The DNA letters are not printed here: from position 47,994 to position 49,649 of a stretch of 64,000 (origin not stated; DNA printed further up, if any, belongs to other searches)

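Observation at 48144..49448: AcpS (holo-ACP synthase) fused to a YjeF_C NAD(P)HX dehydratase, with no YjeF_N epimerase domain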

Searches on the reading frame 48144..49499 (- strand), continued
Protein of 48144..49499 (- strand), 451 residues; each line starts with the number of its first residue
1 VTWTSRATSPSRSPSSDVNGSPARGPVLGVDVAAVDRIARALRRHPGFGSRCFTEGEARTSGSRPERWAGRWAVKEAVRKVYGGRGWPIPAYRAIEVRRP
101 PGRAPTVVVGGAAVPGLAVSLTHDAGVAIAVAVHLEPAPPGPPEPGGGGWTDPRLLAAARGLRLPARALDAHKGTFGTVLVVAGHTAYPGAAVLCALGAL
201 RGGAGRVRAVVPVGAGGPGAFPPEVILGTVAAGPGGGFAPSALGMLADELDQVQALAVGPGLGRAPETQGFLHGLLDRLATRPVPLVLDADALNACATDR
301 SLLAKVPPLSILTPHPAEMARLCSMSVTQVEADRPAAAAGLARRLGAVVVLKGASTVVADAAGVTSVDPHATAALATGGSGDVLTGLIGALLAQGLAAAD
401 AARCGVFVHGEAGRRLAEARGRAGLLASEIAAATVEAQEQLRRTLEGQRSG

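Call 36: search_protein_families(library=pfam, proteins=[P0141, P0169, P0138, P0218, P0190, P0129, P0265, P0154], max_evalue=0.01)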
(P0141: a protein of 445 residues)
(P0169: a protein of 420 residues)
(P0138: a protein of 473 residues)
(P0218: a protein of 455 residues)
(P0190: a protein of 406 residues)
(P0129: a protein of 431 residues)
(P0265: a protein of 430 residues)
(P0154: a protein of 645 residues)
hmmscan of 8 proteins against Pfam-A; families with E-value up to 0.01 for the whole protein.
P0141 (445 aa): 4 families
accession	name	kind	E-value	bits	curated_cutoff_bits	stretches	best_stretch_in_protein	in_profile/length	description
PF01256.23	Carb_kinase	-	1.6e-50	172.3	27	1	160-413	1-241/242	NAD(P)H-hydrate dehydratase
PF01648.25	ACPS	-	5.4e-14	52.6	25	1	2-114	2-111/111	4'-phosphopantetheinyl transferase superfamily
PF08543.17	Phos_pyr_kin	-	1.8e-08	34.5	27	1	230-386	54-227/246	Phosphomethylpyrimidine kinase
PF02110.20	HK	-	3.1e-07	30.5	27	1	277-401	106-229/247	Hydroxyethylthiazole kinase family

P0169 (420 aa): 4 families
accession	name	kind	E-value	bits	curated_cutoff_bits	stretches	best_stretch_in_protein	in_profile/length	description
PF01256.23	Carb_kinase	-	2.2e-55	188.2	27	1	160-407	4-240/242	NAD(P)H-hydrate dehydratase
PF01648.25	ACPS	-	1.3e-16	61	25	1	2-85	2-88/111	4'-phosphopantetheinyl transferase superfamily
PF08543.17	Phos_pyr_kin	-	7.7e-06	25.9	27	1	242-374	83-220/246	Phosphomethylpyrimidine kinase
PF02110.20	HK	-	0.0062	16.4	27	0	242-393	76-226/247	Hydroxyethylthiazole kinase family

P0138 (473 aa): 4 families
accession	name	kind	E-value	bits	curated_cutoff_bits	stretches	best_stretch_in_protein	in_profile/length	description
PF01256.23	Carb_kinase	-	2.9e-59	200.9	27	1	210-462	1-240/242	NAD(P)H-hydrate dehydratase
PF01648.25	ACPS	-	5.1e-19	68.8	25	1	3-108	2-111/111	4'-phosphopantetheinyl transferase superfamily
PF02110.20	HK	-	0.00016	21.6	27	1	350-450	128-228/247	Hydroxyethylthiazole kinase family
PF08543.17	Phos_pyr_kin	-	0.0093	15.8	27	0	337-429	120-220/246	Phosphomethylpyrimidine kinase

P0218 (455 aa): 5 families
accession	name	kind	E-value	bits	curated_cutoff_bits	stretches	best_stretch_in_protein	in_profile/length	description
PF01256.23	Carb_kinase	-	4.2e-54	184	27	1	172-441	1-241/242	NAD(P)H-hydrate dehydratase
PF01648.25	ACPS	-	7.4e-17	61.8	25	1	6-117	3-109/111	4'-phosphopantetheinyl transferase superfamily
PF02110.20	HK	-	3.9e-05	23.6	27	1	327-425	126-224/247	Hydroxyethylthiazole kinase family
PF08543.17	Phos_pyr_kin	-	0.00013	21.9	27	1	314-409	118-221/246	Phosphomethylpyrimidine kinase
PF00737.25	PsbH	-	0.0035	17.4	24.6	0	261-283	11-33/52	Photosystem II 10 kDa phosphoprotein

P0190 (406 aa): 4 families
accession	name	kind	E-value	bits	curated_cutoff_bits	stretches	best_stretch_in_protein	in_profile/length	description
PF01256.23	Carb_kinase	-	9.1e-53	179.6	27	1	150-391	1-240/242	NAD(P)H-hydrate dehydratase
PF01648.25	ACPS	-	3.8e-16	59.5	25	1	2-97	1-100/111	4'-phosphopantetheinyl transferase superfamily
PF02110.20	HK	-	3e-05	23.9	27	1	291-391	139-241/247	Hydroxyethylthiazole kinase family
PF08543.17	Phos_pyr_kin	-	8.1e-05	22.5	27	1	268-363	121-225/246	Phosphomethylpyrimidine kinase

P0129 (431 aa): 3 families
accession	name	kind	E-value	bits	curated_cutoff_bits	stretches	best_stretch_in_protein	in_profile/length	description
PF01256.23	Carb_kinase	-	9.5e-51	173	27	1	148-398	1-240/242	NAD(P)H-hydrate dehydratase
PF01648.25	ACPS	-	5.3e-11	43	25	1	8-109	1-109/111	4'-phosphopantetheinyl transferase superfamily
PF08543.17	Phos_pyr_kin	-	5.6e-05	23.1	27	1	275-366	121-221/246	Phosphomethylpyrimidine kinase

P0265 (430 aa): 2 families
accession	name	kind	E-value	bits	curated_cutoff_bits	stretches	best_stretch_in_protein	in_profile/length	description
PF01256.23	Carb_kinase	-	5.4e-51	173.8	27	1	159-412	1-241/242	NAD(P)H-hydrate dehydratase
PF01648.25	ACPS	-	4e-13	49.8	25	1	2-91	1-94/111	4'-phosphopantetheinyl transferase superfamily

P0154 (645 aa): 2 families
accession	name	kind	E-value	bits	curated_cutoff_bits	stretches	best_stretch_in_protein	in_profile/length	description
PF01648.25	ACPS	-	5.2e-13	49.4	25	1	3-104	2-110/111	4'-phosphopantetheinyl transferase superfamily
PF01256.23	Carb_kinase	-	1.4e-07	31.7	27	1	139-192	1-54/242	NAD(P)H-hydrate dehydratase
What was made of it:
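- On AcpS-type (group I) 4'-phosphopantetheinyl transferase, Pfam PF01648: Relatives with the same fusion score 43-69 bits (call 36).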

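Call 45: find_encoding_contigs(protein=P0001, flank=3000, max_places=4)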
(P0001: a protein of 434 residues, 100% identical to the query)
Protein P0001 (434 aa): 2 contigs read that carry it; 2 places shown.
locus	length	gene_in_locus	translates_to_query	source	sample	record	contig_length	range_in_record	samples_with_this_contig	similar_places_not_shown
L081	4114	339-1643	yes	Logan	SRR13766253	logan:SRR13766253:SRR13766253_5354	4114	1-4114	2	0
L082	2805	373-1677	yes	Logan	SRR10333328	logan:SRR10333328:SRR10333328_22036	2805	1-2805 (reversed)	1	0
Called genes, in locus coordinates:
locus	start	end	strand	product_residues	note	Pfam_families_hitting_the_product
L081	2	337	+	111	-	?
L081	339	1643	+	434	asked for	PF01648:ACPS, PF01256:Carb_kinase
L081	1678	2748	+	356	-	PF00586:AIRS, PF02769:AIRS_C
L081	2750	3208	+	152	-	PF02367:TsaE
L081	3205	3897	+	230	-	PF00814:TsaD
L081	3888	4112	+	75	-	?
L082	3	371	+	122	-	?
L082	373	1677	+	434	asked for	PF01648:ACPS, PF01256:Carb_kinase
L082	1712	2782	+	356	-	PF00586:AIRS, PF02769:AIRS_C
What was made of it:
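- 48144..49448 (-): Complete fusion gene (434 aa; GTG start at 49448, stop codon at 48144-48146). The same gene call appears in two independent assemblies (call 45).
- Checked: The identical 434-aa ORF was called in two independent Logan assemblies, SRR13766253 and SRR10333328 (call 45).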

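Call 46: find_encoding_contigs(protein=P0141, flank=6000, max_places=2)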
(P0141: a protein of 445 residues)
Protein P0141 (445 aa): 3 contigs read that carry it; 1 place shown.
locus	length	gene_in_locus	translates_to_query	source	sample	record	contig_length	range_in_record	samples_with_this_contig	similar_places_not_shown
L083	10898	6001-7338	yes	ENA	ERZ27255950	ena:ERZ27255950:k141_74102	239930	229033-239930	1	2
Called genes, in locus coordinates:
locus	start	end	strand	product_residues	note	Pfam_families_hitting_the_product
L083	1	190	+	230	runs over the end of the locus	PF01813:ATP-synt_D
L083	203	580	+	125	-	-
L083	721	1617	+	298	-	PF00149:Metallophos, PF12850:Metallophos_2 (weak)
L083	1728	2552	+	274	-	PF00881:Nitroreductase, PF28600:Nitroreductase_C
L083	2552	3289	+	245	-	PF00293:NUDIX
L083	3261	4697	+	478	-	PF04607:RelA_SpoT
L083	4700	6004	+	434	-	PF01979:Amidohydro_1, PF07969:Amidohydro_3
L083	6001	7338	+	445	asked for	PF01648:ACPS, PF01256:Carb_kinase, PF08543:Phos_pyr_kin, PF02110:HK (weak)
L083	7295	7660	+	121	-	PF02452:PemK_toxin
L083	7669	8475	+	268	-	PF00557:Peptidase_M24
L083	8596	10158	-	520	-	PF05043:Mga, PF08270:PRD_Mga (weak)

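Call 47: find_encoding_contigs(protein=P0169, flank=6000, max_places=2)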
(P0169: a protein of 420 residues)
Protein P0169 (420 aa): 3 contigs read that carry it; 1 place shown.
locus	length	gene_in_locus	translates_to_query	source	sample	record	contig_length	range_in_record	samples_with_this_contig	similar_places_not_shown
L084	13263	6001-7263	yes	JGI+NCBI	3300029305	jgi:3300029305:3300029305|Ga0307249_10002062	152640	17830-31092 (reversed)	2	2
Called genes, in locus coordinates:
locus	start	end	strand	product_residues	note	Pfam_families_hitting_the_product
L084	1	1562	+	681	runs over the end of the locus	PF03717:PBP_dimer, PF00905:Transpeptidase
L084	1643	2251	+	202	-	PF05209:MinC_N (faint), PF22642:MinC_N_1 (weak), PF03775:MinC_C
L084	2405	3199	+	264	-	PF00142:Fer4_NifH, PF01656:CbiA, PF02374:ArsA_ATPase (weak), PF06564:CBP_BcsQ, PF09140:MipZ, PF10609:ParA, PF13614:AAA_31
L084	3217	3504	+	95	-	PF03776:MinE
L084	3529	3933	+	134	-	PF02142:MGS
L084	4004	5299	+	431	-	PF01979:Amidohydro_1, PF07969:Amidohydro_3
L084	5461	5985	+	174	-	PF19601:DUF6106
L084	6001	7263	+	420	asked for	PF01648:ACPS, PF01256:Carb_kinase, PF08543:Phos_pyr_kin (faint)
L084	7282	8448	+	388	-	PF01168:Ala_racemase_N, PF00842:Ala_racemase_C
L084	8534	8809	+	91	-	PF01402:RHH_1, PF27083:MazE_antitoxin_C (weak)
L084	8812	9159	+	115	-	PF02452:PemK_toxin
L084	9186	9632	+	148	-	-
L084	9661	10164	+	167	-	PF00293:NUDIX, PF14815:NUDIX_4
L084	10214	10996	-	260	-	PF00106:adh_short, PF08659:KR (weak), PF13561:adh_short_C2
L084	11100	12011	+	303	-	PF12833:HTH_18, PF00165:HTH_AraC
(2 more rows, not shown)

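Call 54: predict_structure(alignment_id=A1)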
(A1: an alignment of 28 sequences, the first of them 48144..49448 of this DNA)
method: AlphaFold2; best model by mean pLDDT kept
length: 434 residues; sequences in the alignment: 28
mean_pLDDT: 90.2   pTM: 0.71
mean pLDDT of the five models: 90.2, 89.6, 89.6, 88.5, 88.4
residues with pLDDT >= 90: 323; 70-90: 79; 50-70: 19; < 50: 13
segments of 3 or more residues with pLDDT < 50: 1-4, 122-130
pLDDT, mean of each block of 10 residues (from residue 1): 58 97 93 93 93 97 89 93 88 89 93 88 42 76 91 87 96 95 97 83 91 93 93 96 93 97 94 97 96 97 98 98 98 94 98 78 94 98 98 91 75 93 91 69
secondary structure, 60 per line:
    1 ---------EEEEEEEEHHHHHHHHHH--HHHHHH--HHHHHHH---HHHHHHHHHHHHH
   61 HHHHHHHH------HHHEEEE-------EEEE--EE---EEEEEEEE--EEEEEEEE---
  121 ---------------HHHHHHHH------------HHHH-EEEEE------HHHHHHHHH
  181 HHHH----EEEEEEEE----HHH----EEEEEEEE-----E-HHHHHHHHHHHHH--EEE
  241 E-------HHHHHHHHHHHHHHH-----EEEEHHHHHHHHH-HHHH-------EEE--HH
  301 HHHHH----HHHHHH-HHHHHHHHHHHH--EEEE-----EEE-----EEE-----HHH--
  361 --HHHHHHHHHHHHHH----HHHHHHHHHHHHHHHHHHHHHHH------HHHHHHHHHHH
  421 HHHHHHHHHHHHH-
elements in order: E10-17 H18-27 H30-35 H38-44 H48-68 E78-81 E89-92 E100-107 E110-117 H136-143 H156-159 E161-165 H172-184 E189-196 E208-215 H223-235 E238-241 H249-263 E269-272 H273-281 H283-286 E294-296 H299-305 H310-315 H317-328 E331-334 E340-342 E348-350 H363-376 H381-403 H410-433
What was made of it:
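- On AcpS-type (group I) 4'-phosphopantetheinyl transferase, Pfam PF01648: In the AlphaFold model the N-domain pLDDT is about 88-97 (call 54).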

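Call 56: fold_search(model_id=the predicted structure, library=pdb)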
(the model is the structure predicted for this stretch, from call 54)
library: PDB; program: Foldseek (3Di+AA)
matches with E <= 10: 1313; with E <= 0.001: 144
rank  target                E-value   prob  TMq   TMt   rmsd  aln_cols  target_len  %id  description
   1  3rt7_A                1.7e-22  1.00  0.58  0.52   2.6       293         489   35  Crystal structure of tm0922, a fusion of a domain of unknown function and ADP/ATP-dependent NAD(P)H-hydrate dehydratas (released 2011-06-22)
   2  3rss_A                6.1e-22  1.00  0.58  0.51   2.6       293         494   35  Crystal structure of tm0922, a fusion of a domain of unknown function and ADP/ATP-dependent NAD(P)H-hydrate dehydratas (released 2011-06-22)
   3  3rs8_A                1.0e-21  1.00  0.58  0.51   2.5       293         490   35  Crystal structure of tm0922, a fusion of a domain of unknown function and ADP/ATP-dependent NAD(P)H-hydrate dehydratas (released 2011-06-22)
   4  2ax3_A                2.3e-21  1.00  0.58  0.51   2.6       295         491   36  CRYSTAL STRUCTURE OF A PUTATIVE CARBOHYDRATE KINASE (TM0922) FROM THERMOTOGA MARITIMA MSB8 AT 2.25 A RESOLUTION (released 2005-10-04)
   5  2r3b_A                1.5e-15  1.00  0.56  0.83   2.9       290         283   24  CRYSTAL STRUCTURE OF a ribokinase-like superfamily protein (EF1790) FROM ENTEROCOCCUS FAECALIS V583 AT 1.80 A RESOLUTI (released 2007-09-11)
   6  2r3e                  1.8e-15  1.00  0.54  0.82   3.3       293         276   24  CRYSTAL STRUCTURE OF a ribokinase-like superfamily protein (EF1790) FROM ENTEROCOCCUS FAECALIS V583 AT 1.95 A RESOLUTION (released 2007-09-11)
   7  3rph                  1.8e-15  1.00  0.52  0.79   4.4       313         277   29  Crystal Structure of ADP/ATP-dependent NAD(P)H-hydrate dehydratase from Bacillus subtilis co-crystallized with ATP/Mg2+. (released 2011-07-27)
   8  1kyh                  2.2e-15  1.00  0.52  0.81   3.6       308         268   29  Structure of Bacillus subtilis YxkO, a Member of the UPF0031 Family and a Putative Kinase (released 2002-08-14)
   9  2r3b_B                4.0e-15  1.00  0.55  0.81   3.1       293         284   24  CRYSTAL STRUCTURE OF a ribokinase-like superfamily protein (EF1790) FROM ENTEROCOCCUS FAECALIS V583 AT 1.80 A RESOLUTI (released 2007-09-11)
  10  3bgk                  8.7e-15  1.00  0.51  0.77   4.0       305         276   24  The crystal structure of hypothetic protein SMU.573 from Streptococcus mutans (released 2008-12-16)
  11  6efw                  8.7e-15  1.00  0.52  0.63   4.7       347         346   23  Crystal structure of a YjeF family protein from Cryptococcus neoformans var. grubii serotype A (released 2018-09-05)
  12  3rq5                  1.4e-14  1.00  0.48  0.76   5.2       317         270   27  Crystal Structure of ADP/ATP-dependent NAD(P)H-hydrate dehydratase from Bacillus subtilis co-crystallized with ATP/Mg2+  (released 2011-07-27)
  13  6efx                  2.2e-14  1.00  0.54  0.67   4.4       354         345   22  Crystal structure of a YjeF family protein from Cryptococcus neoformans var. grubii serotype A in complex with AMPPNP (released 2018-09-05)
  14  3k5w                  1.2e-12  1.00  0.49  0.46   3.5       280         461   27  Crystal structure of a Carbohydrate kinase (YjeF family)from Helicobacter pylori (released 2009-12-08)
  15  6jyy_C                5.7e-08  1.00  0.42  0.74   4.8       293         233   18  Crystal structure of the 5-(Hydroxyethyl)-methylthiazole Kinase ThiM from Klebsiella pneumonia (released 2019-06-26)
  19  2wdy                  2.2e-07  1.00  0.23  0.74   4.1       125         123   32  Crystal structure of the Streptomyces coelicolor D111A AcpS mutant in complex with cofactor CoA at 1.4 A (released 2010-04-21)
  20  2wds                  2.7e-07  1.00  0.23  0.74   4.1       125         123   32  Crystal structure of the Streptomyces coelicolor H110A AcpS mutant in complex with cofactor CoA at 1.3 A (released 2010-04-21)
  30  2jbz                  6.3e-07  1.00  0.22  0.74   3.8       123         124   32  Crystal structure of the Streptomyces coelicolor holo-[Acyl-carrier-protein] Synthase (AcpS) in complex with coenzyme A  (released 2007-01-23)
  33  1f7l                  8.8e-07  1.00  0.23  0.77   3.1       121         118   29  HOLO-(ACYL CARRIER PROTEIN) SYNTHASE IN COMPLEX WITH COENZYME A AT 1.5A (released 2001-06-27)
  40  5xuk                  2.4e-06  1.00  0.22  0.80   3.0       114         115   25  Crystal structure of Helicobacter pylori holo-[acyl-carrier-protein] synthase (AcpS) in complex with coenzyme A (released 2018-06-27)
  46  1f80_A                3.2e-06  1.00  0.24  0.80   3.1       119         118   28  HOLO-(ACYL CARRIER PROTEIN) SYNTHASE IN COMPLEX WITH HOLO-(ACYL CARRIER PROTEIN) (released 2001-06-28)
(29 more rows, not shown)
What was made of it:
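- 48165..49010 (-): YjeF_C / NnrD ADP-dependent (S)-NAD(P)HX dehydratase domain, residues ~147-428. Motifs: H-K156-G-x-F-G, G242-P-G-L-G, D272-A-D-x-L-N277, T296-P-H-P-x-E301, G361-G-x-G-D365-V-L-x-G. Foldseek hits to 3rt7/2ax3/1kyh/3rph (call 56).
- On AcpS-type (group I) 4'-phosphopantetheinyl transferase, Pfam PF01648: Foldseek TM(target) is 0.74-0.80 to 2jbz, 2wds, 1f7l, 1f80 and 5xuk (call 56).
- On NnrD / YjeF_C ADP-dependent (S)-NAD(P)HX dehydratase (PF01256, TIGR00196): TM(target) is 0.79-0.83 to YxkO and EF1790 (call 56).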
